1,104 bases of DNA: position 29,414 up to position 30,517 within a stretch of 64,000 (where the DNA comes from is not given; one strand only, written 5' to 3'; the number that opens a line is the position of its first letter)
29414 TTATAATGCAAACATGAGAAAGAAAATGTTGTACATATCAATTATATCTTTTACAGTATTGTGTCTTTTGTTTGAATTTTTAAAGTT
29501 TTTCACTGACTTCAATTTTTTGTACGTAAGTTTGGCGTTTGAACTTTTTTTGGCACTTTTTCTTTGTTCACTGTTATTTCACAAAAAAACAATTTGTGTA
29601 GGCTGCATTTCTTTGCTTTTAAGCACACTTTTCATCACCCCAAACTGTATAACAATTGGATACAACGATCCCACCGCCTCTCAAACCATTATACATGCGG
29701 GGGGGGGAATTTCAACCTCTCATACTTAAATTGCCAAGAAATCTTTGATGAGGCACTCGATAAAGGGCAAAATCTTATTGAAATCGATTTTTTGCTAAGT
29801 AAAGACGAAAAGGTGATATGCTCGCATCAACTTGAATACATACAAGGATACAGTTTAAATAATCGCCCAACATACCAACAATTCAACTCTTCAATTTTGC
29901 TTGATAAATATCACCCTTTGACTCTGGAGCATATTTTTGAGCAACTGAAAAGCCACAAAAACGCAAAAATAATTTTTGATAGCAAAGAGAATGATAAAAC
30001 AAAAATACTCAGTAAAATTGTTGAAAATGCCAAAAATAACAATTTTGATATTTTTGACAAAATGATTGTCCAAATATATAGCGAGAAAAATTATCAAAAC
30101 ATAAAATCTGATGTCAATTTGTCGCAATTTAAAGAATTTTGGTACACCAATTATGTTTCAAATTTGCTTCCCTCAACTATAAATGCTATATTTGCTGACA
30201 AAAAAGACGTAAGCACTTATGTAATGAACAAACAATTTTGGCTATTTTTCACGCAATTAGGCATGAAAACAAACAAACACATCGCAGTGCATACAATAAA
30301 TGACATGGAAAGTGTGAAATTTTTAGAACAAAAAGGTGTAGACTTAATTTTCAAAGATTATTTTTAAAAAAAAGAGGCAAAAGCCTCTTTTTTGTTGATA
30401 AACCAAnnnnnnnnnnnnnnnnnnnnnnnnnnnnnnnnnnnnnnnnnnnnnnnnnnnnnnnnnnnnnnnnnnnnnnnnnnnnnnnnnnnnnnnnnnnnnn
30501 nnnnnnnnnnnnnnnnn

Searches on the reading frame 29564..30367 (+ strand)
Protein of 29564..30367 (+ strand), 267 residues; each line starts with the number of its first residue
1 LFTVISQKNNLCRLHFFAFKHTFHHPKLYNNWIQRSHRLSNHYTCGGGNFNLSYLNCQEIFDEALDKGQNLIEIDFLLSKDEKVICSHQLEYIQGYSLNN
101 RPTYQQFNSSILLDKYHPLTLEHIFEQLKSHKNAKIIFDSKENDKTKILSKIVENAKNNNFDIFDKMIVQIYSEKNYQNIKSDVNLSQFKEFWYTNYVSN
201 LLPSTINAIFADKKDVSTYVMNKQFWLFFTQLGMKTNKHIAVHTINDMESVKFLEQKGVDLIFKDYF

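Call 61: search_protein_families(library=pfam, proteins=[window:29564-30367:+], max_evalue=0.001)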
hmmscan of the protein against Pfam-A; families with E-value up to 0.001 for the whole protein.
window:29564-30367:+ (267 aa): 1 family
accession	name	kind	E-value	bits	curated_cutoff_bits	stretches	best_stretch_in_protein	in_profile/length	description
PF03009.23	GDPD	-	2e-07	31.8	23.6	1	58-266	13-241/244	Glycerophosphoryl diester phosphodiesterase family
